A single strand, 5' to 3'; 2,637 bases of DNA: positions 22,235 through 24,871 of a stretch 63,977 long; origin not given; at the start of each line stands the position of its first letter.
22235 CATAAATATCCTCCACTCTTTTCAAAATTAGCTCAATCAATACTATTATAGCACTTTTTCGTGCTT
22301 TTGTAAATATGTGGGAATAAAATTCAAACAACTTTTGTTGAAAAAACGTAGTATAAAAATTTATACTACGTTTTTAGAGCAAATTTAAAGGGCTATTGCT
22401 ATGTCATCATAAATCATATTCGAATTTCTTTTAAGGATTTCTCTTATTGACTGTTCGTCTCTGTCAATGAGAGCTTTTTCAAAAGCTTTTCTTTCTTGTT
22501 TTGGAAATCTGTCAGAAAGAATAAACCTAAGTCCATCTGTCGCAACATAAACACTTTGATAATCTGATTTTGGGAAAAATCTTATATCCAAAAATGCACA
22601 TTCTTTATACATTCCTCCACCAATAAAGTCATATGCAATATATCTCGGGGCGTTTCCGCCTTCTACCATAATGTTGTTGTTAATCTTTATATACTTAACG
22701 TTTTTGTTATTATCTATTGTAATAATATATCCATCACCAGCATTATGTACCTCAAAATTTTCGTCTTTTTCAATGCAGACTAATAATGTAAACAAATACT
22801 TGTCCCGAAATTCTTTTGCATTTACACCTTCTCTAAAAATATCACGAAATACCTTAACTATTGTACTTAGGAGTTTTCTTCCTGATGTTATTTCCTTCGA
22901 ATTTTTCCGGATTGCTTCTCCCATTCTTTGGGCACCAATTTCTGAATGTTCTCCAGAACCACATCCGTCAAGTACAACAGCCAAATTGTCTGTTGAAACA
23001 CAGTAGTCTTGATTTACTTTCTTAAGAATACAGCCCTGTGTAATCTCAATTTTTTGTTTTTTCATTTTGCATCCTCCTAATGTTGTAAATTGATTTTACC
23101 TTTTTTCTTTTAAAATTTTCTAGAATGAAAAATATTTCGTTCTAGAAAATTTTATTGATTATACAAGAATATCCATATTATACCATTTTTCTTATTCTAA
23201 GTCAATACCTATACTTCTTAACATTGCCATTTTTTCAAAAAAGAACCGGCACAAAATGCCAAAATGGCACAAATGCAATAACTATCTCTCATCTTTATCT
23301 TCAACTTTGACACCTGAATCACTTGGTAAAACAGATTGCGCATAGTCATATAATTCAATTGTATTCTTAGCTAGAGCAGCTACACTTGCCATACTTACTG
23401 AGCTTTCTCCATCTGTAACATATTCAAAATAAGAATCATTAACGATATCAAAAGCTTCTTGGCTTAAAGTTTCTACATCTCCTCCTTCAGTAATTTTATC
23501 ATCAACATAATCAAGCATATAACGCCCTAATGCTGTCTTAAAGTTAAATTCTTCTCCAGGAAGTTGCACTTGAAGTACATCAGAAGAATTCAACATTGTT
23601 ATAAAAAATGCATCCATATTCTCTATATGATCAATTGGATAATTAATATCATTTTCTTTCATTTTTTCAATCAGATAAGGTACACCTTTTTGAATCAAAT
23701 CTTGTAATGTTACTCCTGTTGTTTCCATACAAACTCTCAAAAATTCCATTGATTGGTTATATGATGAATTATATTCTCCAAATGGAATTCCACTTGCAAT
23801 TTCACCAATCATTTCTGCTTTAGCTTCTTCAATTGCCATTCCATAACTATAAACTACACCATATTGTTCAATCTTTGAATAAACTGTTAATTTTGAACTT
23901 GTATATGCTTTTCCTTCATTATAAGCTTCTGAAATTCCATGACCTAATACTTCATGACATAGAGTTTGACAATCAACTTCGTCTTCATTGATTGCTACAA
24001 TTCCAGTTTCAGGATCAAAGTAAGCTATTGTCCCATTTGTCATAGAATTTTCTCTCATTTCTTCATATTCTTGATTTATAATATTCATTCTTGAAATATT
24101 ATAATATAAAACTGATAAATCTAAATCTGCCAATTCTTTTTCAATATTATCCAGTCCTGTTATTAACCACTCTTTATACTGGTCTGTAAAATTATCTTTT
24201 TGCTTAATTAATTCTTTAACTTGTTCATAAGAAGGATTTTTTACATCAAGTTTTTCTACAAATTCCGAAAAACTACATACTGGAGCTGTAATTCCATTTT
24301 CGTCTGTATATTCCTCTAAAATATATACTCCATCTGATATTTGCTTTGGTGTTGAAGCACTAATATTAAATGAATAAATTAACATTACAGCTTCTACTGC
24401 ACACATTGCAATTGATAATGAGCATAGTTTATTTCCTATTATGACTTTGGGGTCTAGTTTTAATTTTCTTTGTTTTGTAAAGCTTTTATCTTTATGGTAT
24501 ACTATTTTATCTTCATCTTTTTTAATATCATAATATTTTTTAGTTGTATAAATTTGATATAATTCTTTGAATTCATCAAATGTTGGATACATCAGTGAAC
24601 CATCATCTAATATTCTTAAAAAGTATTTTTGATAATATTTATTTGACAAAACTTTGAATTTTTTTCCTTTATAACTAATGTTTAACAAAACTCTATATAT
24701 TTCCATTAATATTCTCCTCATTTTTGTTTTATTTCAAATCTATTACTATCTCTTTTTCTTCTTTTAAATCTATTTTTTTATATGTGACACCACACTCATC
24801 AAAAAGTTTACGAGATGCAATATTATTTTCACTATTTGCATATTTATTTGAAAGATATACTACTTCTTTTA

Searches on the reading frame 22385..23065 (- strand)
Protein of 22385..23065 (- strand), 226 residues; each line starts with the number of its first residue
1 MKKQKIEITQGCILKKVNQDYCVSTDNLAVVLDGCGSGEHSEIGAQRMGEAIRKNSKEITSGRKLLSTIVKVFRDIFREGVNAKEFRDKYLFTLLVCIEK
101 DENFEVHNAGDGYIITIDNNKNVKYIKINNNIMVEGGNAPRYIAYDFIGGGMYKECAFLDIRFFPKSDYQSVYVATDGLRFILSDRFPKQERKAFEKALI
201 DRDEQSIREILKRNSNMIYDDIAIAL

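Call 57: find_encoding_contigs(protein=window:22385-23065:-, flank=1000, max_places=10)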
Protein window:22385-23065:- (226 aa): 23 contigs read that carry it; 10 places shown.
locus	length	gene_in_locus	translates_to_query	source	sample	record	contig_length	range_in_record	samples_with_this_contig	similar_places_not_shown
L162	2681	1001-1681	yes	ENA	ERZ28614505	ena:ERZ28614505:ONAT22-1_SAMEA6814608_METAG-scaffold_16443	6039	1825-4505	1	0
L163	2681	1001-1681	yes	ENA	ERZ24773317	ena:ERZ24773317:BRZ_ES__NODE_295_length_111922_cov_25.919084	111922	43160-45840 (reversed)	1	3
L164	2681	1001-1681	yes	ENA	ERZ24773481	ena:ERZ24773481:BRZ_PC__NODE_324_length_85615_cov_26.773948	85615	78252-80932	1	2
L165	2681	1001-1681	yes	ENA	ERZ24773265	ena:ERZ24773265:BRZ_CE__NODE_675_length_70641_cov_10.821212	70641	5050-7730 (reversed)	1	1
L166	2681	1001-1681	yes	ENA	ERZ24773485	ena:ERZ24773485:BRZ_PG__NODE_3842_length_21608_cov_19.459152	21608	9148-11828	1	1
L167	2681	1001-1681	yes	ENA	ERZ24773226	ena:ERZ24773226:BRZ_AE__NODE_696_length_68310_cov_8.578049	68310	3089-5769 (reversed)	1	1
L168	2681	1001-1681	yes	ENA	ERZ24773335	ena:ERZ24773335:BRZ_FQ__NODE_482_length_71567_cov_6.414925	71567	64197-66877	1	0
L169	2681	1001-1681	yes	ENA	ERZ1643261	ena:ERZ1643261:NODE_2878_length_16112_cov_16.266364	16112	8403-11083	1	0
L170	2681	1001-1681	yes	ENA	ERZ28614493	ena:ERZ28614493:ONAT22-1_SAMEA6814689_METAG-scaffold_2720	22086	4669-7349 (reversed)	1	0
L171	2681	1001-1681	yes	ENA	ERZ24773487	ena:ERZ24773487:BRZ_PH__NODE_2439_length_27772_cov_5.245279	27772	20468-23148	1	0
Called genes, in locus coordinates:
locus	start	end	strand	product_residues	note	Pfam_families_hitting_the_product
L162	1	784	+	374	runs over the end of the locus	-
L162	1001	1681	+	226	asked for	PF13672:PP2C_2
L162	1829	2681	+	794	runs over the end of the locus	?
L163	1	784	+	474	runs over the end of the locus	-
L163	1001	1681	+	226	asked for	PF13672:PP2C_2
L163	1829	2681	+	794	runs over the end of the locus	-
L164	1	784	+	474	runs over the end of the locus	-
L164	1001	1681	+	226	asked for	PF13672:PP2C_2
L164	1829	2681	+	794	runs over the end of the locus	-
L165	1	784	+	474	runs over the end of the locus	-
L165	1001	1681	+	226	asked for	PF13672:PP2C_2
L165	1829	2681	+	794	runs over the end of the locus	-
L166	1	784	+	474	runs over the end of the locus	-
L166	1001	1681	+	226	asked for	PF13672:PP2C_2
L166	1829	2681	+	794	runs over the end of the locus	-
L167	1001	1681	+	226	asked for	PF13672:PP2C_2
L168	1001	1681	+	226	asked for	PF13672:PP2C_2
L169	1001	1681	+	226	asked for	PF13672:PP2C_2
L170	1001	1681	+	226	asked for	PF13672:PP2C_2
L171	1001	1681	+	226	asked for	PF13672:PP2C_2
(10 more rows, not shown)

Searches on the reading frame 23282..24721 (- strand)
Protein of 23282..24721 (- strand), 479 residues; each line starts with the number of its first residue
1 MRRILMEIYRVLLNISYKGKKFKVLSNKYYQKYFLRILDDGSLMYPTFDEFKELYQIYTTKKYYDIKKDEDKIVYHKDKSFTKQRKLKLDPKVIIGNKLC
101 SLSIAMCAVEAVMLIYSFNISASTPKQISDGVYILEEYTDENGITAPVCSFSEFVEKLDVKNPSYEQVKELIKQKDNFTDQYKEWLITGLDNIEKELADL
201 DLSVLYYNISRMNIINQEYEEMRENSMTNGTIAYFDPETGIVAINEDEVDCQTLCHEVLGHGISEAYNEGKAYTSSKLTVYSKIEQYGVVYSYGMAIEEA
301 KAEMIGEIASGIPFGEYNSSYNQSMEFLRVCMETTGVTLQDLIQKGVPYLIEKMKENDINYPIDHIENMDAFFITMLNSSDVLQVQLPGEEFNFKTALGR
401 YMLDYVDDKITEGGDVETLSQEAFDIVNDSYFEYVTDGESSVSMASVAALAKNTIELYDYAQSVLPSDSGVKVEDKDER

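Call 41: find_encoding_contigs(protein=window:23282-24721:-, flank=1000, max_places=10)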
Protein window:23282-24721:- (479 aa): no gene with exactly this product is on record in the collection.

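Call 63: search_protein_families(library=pfam, proteins=[window:23282-24721:-], max_evalue=0.001)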
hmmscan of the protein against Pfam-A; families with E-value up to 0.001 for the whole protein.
window:23282-24721:- (479 aa): 0 families
